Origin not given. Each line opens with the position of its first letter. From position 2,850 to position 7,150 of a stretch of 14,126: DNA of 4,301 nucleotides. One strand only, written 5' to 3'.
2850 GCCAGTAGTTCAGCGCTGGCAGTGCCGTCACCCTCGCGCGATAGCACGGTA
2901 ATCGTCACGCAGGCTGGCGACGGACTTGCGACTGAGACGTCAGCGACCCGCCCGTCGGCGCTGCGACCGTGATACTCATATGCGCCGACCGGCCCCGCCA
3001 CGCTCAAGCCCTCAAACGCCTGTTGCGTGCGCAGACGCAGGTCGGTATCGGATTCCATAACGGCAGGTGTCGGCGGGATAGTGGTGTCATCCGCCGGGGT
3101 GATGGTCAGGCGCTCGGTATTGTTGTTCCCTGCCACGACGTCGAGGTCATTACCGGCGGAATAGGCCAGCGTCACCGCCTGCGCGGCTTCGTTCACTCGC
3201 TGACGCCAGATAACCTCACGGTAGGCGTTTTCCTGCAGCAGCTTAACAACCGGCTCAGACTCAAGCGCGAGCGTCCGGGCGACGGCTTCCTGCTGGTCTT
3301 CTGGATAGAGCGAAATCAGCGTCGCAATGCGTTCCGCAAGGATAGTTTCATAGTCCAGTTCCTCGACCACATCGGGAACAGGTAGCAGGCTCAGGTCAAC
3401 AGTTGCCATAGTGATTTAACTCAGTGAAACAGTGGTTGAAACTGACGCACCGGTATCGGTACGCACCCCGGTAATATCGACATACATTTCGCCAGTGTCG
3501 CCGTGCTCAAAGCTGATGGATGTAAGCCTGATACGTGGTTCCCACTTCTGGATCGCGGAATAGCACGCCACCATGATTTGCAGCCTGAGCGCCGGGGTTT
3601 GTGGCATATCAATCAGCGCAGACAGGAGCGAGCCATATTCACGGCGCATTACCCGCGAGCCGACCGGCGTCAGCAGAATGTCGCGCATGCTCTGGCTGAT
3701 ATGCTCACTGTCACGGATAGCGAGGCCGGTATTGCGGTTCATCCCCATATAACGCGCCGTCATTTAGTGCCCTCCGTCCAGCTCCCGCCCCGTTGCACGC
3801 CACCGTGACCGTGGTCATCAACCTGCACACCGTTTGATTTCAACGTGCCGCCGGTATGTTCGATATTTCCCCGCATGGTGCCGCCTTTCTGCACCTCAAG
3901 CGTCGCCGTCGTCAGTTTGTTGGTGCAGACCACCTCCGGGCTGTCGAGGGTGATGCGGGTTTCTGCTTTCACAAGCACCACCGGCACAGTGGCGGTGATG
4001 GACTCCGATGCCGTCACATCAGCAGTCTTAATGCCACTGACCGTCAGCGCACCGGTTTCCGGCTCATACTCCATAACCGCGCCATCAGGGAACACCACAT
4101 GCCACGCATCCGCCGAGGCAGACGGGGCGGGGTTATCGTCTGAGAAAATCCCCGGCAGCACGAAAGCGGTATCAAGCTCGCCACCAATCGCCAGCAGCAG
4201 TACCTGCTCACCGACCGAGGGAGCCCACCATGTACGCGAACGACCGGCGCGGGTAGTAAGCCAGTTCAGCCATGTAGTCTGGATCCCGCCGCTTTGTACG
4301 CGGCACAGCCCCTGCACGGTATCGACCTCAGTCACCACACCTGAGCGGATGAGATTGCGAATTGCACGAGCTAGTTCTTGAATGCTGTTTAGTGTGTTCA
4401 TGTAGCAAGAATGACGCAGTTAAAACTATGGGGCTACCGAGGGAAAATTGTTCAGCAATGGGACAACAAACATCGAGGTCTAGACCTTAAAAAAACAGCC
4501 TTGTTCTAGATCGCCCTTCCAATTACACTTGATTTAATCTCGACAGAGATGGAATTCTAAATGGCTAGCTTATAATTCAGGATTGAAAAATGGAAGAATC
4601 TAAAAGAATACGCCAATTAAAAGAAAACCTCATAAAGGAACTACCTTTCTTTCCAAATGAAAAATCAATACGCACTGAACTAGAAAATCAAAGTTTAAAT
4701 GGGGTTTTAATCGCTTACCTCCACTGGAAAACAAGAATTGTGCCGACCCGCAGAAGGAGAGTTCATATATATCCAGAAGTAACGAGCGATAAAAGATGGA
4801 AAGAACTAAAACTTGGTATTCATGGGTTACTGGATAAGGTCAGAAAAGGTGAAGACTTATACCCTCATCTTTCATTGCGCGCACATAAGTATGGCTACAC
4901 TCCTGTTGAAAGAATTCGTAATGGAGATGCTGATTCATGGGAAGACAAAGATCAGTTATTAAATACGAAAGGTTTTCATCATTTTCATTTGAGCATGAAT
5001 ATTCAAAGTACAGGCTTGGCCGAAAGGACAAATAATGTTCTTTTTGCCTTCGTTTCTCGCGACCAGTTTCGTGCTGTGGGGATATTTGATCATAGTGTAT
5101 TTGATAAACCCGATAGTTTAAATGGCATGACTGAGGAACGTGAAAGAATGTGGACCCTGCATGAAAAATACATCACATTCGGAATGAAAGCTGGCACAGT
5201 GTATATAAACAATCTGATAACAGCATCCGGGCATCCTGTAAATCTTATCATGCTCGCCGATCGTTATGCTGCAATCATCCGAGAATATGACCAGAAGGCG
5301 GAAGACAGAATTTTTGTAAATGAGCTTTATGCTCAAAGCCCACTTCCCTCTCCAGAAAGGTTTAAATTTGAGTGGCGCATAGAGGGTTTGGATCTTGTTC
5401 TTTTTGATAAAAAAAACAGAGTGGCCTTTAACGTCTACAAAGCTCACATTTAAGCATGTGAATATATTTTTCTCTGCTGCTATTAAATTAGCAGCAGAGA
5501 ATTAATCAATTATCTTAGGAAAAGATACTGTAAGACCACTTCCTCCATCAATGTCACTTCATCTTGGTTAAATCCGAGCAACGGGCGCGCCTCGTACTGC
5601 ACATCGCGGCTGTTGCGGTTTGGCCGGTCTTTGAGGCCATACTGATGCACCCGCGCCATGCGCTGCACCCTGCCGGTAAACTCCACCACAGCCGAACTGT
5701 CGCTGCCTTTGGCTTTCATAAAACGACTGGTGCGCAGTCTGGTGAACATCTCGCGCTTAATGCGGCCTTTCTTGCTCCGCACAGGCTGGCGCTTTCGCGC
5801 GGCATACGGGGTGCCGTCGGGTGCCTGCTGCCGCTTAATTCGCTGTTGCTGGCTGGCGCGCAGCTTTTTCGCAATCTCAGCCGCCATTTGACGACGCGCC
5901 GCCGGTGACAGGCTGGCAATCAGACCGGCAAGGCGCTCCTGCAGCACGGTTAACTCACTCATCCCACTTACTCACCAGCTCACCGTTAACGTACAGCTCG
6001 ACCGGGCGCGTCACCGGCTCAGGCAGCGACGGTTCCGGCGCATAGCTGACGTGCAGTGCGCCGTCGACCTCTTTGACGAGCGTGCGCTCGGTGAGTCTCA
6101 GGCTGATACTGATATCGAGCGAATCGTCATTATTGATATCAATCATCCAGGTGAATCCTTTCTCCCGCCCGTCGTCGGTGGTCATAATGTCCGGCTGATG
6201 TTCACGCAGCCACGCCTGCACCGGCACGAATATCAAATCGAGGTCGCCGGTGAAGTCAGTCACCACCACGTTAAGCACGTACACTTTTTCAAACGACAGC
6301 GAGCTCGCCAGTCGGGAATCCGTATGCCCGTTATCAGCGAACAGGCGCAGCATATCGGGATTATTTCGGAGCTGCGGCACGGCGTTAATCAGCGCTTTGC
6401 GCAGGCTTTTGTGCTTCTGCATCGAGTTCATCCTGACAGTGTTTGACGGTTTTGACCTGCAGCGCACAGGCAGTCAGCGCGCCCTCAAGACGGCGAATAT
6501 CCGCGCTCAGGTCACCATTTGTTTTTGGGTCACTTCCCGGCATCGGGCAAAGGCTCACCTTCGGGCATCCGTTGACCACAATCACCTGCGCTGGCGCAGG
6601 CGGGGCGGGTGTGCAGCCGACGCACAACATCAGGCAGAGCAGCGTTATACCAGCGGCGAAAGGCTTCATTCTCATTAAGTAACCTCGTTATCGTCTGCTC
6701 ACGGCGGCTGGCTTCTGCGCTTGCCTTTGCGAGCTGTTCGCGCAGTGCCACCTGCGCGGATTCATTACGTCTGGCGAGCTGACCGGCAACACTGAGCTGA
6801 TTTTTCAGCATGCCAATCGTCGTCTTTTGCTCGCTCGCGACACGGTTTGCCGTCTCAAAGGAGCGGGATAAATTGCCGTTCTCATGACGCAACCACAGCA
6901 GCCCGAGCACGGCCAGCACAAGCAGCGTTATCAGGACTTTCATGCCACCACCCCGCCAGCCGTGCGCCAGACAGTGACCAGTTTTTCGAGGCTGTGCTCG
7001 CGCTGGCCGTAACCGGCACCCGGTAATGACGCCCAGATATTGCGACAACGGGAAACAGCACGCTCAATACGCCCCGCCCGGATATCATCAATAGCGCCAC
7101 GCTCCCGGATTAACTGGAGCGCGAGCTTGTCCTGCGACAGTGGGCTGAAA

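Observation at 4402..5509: AT-rich single-gene moron between baseplate gene V and tail-completion gene S, encoding an unrecognisable 287-aa protein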

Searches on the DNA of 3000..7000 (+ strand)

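Call 12: search_dna_similar(query=window:3000-7000:+, collection=ecoli_genomes, mode=near)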
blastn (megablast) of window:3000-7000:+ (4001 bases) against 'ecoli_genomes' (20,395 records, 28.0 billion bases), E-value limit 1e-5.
Records with a match: 174; places in all: 176; records where one place covers at least 80% of the query: 7.
Genomes with a match: 174 of 5426; with a place that covers at least 80% of the query: 7. Places per genome that has any: lowest 1, median 1, highest 2. On chromosomes: 176 places; on plasmids: 0.
Best place of each record, by identity: >=99% 5; 95-99% 2; 90-95% 57; 80-90% 26; 60-80% 84.
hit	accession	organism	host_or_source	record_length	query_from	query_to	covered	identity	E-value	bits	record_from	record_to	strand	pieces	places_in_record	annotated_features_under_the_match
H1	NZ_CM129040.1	Escherichia coli strain 401651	Homo sapiens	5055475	1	4001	100%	100.0%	0e+0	7384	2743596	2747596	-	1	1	hypothetical protein | phage baseplate assembly protein V | phage tail protein | phage virion morphogenesis protein | lysB: Rz-like lysis system protein LysB | and 4 other names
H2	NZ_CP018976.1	Escherichia coli strain Ecol_545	Homo sapiens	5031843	1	4001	100%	99.9%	0e+0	7372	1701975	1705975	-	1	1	hypothetical protein | phage baseplate assembly protein V | phage tail protein | phage virion morphogenesis protein | lysB: Rz-like lysis system protein LysB | and 4 other names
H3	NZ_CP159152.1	Escherichia coli strain 10035210-2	Homo sapiens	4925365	1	4001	100%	99.9%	0e+0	7367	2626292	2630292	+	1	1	hypothetical protein | phage baseplate assembly protein V | phage tail protein | phage virion morphogenesis protein | lysB: Rz-like lysis system protein LysB | and 4 other names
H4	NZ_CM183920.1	Escherichia coli strain GMM060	Homo sapiens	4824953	1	4001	100%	99.9%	0e+0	7367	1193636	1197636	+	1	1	hypothetical protein | phage baseplate assembly protein V | phage tail protein | phage virion morphogenesis protein | lysB: Rz-like lysis system protein LysB | and 4 other names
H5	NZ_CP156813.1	Escherichia coli strain PKF8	Milvus migrans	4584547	1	4001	100%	99.6%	0e+0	7295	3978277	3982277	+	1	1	hypothetical protein | phage baseplate assembly protein V | phage tail protein | phage virion morphogenesis protein | lysB: Rz-like lysis system protein LysB | and 4 other names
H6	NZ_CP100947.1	Escherichia coli strain ET490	Hoplobatrachus rugulosus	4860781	1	4000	100%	97.7%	0e+0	6872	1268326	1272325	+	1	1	hypothetical protein | phage baseplate assembly protein V | phage tail protein | phage virion morphogenesis protein | lysB: Rz-like lysis system protein LysB | and 4 other names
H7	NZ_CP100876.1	Escherichia coli strain ET979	Hoplobatrachus rugulosus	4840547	1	4000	100%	97.7%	0e+0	6866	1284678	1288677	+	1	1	hypothetical protein | phage baseplate assembly protein V | phage tail protein | phage virion morphogenesis protein | lysB: Rz-like lysis system protein LysB | and 4 other names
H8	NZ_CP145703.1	Escherichia coli strain S1-CAM-04-C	Homo sapiens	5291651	1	4001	70%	94.1%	0e+0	4285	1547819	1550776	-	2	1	phage baseplate assembly protein V | phage tail protein | phage virion morphogenesis protein | lysB: Rz-like lysis system protein LysB | baseplate assembly protein | and 3 other names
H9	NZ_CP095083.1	Escherichia coli strain EC6868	Homo sapiens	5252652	1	4001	70%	94.3%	0e+0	4285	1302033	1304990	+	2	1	phage baseplate assembly protein V | phage tail protein | phage virion morphogenesis protein | lysB: Rz-like lysis system protein LysB | baseplate assembly protein | and 3 other names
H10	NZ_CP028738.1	Escherichia coli strain A38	Petrogale lateralis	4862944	1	4000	71%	92.6%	0e+0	4077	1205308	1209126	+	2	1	hypothetical protein | phage baseplate assembly protein V | phage tail protein | phage virion morphogenesis protein | lysB: Rz-like lysis system protein LysB | and 4 other names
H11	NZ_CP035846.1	Escherichia coli strain TW10598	Homo sapiens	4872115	1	4000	71%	91.5%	0e+0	3903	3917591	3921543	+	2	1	pentapeptide repeat-containing protein | phage baseplate assembly protein V | phage tail protein | phage virion morphogenesis protein | lysB: Rz-like lysis system protein LysB | and 4 other names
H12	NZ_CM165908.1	Escherichia coli strain N56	Homo sapiens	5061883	1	4000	71%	91.4%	0e+0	3892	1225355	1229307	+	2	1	pentapeptide repeat-containing protein | phage baseplate assembly protein V | phage tail protein | phage virion morphogenesis protein | lysB: Rz-like lysis system protein LysB | and 4 other names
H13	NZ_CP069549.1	Escherichia coli strain FDAARGOS_1253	Homo sapiens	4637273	1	4000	71%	91.4%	0e+0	3892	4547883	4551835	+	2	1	pentapeptide repeat-containing protein | phage baseplate assembly protein V | phage tail protein | phage virion morphogenesis protein | lysB: Rz-like lysis system protein LysB | and 4 other names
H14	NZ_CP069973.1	Escherichia coli strain FDAARGOS_1280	Homo sapiens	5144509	1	4000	71%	91.3%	0e+0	3875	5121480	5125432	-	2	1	pentapeptide repeat-containing protein | phage baseplate assembly protein V | phage tail protein | phage virion morphogenesis protein | lysB: Rz-like lysis system protein LysB | and 4 other names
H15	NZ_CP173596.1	Escherichia coli strain 98192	Homo sapiens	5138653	1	4000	71%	91.3%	0e+0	3875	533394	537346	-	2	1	pentapeptide repeat-containing protein | phage baseplate assembly protein V | phage tail protein | phage virion morphogenesis protein | lysB: Rz-like lysis system protein LysB | and 4 other names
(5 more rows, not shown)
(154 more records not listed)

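Call 15: get_annotated_region(hit=H1, flank=18000)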
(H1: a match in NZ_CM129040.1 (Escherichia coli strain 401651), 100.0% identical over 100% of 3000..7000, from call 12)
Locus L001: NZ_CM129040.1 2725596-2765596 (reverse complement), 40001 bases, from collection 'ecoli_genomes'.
description: Escherichia coli strain 401651 chromosome, whole genome shotgun sequence
organism: Escherichia coli strain 401651 (NCBI taxid 562)
replicon: chromosome; assembly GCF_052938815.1
host: Homo sapiens; source: stool; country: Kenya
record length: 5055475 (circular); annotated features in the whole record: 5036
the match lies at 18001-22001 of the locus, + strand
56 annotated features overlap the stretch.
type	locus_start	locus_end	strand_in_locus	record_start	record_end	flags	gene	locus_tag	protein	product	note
CDS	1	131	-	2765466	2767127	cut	recN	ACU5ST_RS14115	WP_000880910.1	DNA repair protein RecN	-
CDS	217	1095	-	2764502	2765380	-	nadK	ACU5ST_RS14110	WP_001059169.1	NAD(+) kinase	-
CDS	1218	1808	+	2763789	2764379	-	grpE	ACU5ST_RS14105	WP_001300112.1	nucleotide exchange factor GrpE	-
CDS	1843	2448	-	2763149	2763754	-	-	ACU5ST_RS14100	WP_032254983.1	DUF6630 family protein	-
CDS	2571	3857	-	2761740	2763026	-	yfjD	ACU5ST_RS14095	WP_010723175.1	HlyC/CorC family transporter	-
CDS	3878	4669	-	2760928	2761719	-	ypjD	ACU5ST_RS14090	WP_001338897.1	cytochrome C assembly family protein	-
CDS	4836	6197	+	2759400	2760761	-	ffh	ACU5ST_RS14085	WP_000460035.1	signal recognition particle protein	-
CDS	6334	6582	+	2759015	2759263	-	rpsP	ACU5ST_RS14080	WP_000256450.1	30S ribosomal protein S16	-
CDS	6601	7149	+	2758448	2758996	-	rimM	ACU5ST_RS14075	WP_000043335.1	ribosome maturation factor RimM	Essential for efficient processing of 16S rRNA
CDS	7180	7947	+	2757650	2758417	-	trmD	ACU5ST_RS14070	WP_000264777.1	tRNA (guanosine(37)-N1)-methyltransferase TrmD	-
CDS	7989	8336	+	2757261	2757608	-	rplS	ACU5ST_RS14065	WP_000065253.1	50S ribosomal protein L19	-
CDS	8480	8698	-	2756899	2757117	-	-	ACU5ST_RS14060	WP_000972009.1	DNA-binding transcriptional regulator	-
CDS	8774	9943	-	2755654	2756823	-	-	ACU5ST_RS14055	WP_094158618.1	phage late control D family protein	-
CDS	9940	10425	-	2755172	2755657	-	-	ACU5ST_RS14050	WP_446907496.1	phage tail protein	-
CDS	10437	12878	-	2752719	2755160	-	-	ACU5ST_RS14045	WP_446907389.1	phage tail tape measure protein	-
CDS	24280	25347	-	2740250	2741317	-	-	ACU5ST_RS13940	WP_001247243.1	phage major capsid protein, P2 family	-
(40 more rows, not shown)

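Call 36: get_annotated_region(hit=H8, flank=0)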
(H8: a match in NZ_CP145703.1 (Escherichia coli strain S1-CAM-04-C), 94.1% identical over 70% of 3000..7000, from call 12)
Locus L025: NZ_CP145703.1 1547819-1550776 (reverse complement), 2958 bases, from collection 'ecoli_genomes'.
description: Escherichia coli strain S1-CAM-04-C chromosome, complete genome
organism: Escherichia coli strain S1-CAM-04-C (NCBI taxid 562)
replicon: chromosome; assembly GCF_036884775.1
host: Homo sapiens; source: stool; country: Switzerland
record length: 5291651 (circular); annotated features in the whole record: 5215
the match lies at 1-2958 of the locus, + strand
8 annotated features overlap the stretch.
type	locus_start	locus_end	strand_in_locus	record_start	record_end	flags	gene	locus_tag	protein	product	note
CDS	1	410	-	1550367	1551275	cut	-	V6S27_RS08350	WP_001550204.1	baseplate assembly protein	-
CDS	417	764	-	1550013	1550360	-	-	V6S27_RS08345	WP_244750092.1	GPW/gp25 family protein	-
CDS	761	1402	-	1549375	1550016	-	-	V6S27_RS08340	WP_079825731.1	phage baseplate assembly protein V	-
CDS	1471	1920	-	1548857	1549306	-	-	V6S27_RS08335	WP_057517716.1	phage virion morphogenesis protein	-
CDS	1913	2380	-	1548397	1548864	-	-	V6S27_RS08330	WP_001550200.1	phage tail protein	-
CDS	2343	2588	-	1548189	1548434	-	lysC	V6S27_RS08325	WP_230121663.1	Rz1-like lysis system protein LysC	LysC is an Rz1-like component of a phage lytic system, substantially overlapping although not fully embedded in the ...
CDS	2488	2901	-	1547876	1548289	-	lysB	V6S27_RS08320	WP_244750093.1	Rz-like lysis system protein LysB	The gene for this Rz-like phage lysis system protein may overlap extensively with the gene for the other spanin ...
CDS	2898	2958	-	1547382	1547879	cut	-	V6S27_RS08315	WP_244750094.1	glycoside hydrolase family 24 protein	-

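Call 37: get_annotated_region(hit=H10, flank=0)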
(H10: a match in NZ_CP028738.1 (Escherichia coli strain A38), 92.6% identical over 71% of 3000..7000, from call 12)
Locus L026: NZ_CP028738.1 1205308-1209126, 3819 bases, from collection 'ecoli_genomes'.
description: Escherichia coli strain A38 chromosome, complete genome
organism: Escherichia coli strain A38 (NCBI taxid 562)
replicon: chromosome; assembly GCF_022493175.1
host: Petrogale lateralis; source: feces; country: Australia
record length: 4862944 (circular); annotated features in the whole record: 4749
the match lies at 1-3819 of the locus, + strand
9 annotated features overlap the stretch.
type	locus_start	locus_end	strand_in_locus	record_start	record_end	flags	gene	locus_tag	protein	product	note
CDS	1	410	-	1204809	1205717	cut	-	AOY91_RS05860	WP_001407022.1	baseplate assembly protein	-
CDS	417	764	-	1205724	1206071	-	-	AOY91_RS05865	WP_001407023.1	GPW/gp25 family protein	-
CDS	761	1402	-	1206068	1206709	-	-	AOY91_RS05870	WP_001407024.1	phage baseplate assembly protein V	-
CDS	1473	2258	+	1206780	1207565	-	-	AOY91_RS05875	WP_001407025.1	hypothetical protein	-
CDS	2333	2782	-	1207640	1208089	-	-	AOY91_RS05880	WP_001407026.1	phage virion morphogenesis protein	-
CDS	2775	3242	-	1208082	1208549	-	-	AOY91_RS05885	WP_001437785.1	phage tail protein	-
CDS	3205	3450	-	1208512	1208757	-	lysC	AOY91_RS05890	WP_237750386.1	Rz1-like lysis system protein LysC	LysC is an Rz1-like component of a phage lytic system, substantially overlapping although not fully embedded in the ...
CDS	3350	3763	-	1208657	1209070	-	lysB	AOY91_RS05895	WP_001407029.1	Rz-like lysis system protein LysB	The gene for this Rz-like phage lysis system protein may overlap extensively with the gene for the other spanin ...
CDS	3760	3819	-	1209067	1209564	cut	-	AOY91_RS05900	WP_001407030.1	glycoside hydrolase family 24 protein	-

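Call 38: get_annotated_region(hit=H11, flank=0)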
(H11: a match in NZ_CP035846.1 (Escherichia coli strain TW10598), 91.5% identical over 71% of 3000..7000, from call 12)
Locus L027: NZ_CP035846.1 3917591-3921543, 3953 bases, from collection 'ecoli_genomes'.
description: Escherichia coli strain TW10598 chromosome, complete genome
organism: Escherichia coli strain TW10598 (NCBI taxid 562)
replicon: chromosome; assembly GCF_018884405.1
host: Homo sapiens; source: stool; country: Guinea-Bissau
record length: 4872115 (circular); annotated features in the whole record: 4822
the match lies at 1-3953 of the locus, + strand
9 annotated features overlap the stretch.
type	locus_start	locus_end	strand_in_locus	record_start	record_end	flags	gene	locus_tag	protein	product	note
CDS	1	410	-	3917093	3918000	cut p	-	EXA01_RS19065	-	baseplate assembly protein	frameshifted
CDS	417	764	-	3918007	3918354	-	-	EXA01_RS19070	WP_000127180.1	GPW/gp25 family protein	-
CDS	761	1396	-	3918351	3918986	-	-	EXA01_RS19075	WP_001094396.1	phage baseplate assembly protein V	-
CDS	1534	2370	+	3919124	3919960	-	-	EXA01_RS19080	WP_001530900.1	pentapeptide repeat-containing protein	-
CDS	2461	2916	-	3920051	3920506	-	-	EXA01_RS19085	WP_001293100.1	phage virion morphogenesis protein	-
CDS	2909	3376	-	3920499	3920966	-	-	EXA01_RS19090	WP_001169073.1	phage tail protein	-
CDS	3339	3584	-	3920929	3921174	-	lysC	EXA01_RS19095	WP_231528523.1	Rz1-like lysis system protein LysC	LysC is an Rz1-like component of a phage lytic system, substantially overlapping although not fully embedded in the ...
CDS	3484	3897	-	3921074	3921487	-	lysB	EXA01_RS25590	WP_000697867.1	Rz-like lysis system protein LysB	The gene for this Rz-like phage lysis system protein may overlap extensively with the gene for the other spanin ...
CDS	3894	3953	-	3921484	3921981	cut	-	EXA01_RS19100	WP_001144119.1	glycoside hydrolase family 24 protein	-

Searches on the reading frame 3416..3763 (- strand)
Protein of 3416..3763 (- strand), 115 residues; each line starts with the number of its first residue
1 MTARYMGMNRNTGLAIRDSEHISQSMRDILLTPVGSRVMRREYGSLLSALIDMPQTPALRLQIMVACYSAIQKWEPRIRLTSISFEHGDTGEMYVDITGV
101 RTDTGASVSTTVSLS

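Call 5: search_protein_families(library=pfam, proteins=[window:3416-3763:-], max_evalue=0.1)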
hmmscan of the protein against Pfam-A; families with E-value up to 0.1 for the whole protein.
window:3416-3763:- (115 aa): 1 family
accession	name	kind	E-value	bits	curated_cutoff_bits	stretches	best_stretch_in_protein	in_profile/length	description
PF04965.19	GPW_gp25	-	5.2e-16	58.7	27.2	1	19-100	4-90/96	Baseplate wedge protein gp25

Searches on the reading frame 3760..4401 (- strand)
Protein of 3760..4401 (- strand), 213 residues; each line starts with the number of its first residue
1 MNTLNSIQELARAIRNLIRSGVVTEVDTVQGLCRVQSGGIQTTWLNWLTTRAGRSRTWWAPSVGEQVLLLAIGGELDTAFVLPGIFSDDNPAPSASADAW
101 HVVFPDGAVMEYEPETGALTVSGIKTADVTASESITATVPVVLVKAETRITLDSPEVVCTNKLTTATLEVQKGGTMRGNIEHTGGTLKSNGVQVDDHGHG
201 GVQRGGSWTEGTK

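Call 5: search_protein_families(library=pfam, proteins=[window:3760-4401:-], max_evalue=0.1)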
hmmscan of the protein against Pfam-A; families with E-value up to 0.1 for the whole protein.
window:3760-4401:- (213 aa): 3 families
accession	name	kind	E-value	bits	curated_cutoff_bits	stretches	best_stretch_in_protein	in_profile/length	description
PF18715.7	Phage_spike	-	1.1e-28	99.4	28.2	1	138-190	1-53/53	Phage spike trimer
PF04717.18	Phage_base_V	-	7e-19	68.4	23.8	1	20-86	2-75/75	Type VI secretion system/phage-baseplate injector OB domain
PF18946.5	Apex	-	0.002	18.6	20.8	1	194-212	4-22/23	GpV Apex motif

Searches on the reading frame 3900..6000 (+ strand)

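Call 101: search_protein_families(library=padloc, proteins=[L029:717-1196:+, L029:1192-1833:+, L030:601-1641:-, L031:631-1140:+, L031:1143-1562:+], max_evalue=0.01)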
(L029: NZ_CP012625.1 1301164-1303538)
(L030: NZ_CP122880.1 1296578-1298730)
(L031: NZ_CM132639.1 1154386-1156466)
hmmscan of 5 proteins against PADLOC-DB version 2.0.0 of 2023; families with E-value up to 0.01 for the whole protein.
L029:717-1196:+ (160 aa): 0 families

L029:1192-1833:+ (214 aa): 0 families

L030:601-1641:- (347 aa): 0 families

L031:631-1140:+ (170 aa): 0 families

L031:1143-1562:+ (140 aa): 0 families

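Call 102: search_protein_families(library=pfam, proteins=[L029:717-1196:+, L029:1192-1833:+, L030:601-1641:-, L031:631-1140:+, L031:1143-1562:+], max_evalue=0.01)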
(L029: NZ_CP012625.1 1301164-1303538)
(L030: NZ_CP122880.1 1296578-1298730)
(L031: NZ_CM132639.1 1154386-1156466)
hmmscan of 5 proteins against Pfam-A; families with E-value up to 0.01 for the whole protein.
L029:717-1196:+ (160 aa): 0 families

L029:1192-1833:+ (214 aa): 3 families
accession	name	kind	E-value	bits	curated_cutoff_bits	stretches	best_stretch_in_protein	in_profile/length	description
PF04677.20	CwfJ_C_1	-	1.6e-06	28.4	21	1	30-130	24-115/122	Protein similar to CwfJ C-terminus 1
PF11969.13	DcpS_C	-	2.3e-06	28.5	24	1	27-124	7-102/114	Scavenger mRNA decapping enzyme C-term binding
PF01230.28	HIT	-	9.6e-05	23.4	21.5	1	31-121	5-92/98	HIT domain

L030:601-1641:- (347 aa): 0 families

L031:631-1140:+ (170 aa): 0 families

L031:1143-1562:+ (140 aa): 0 families
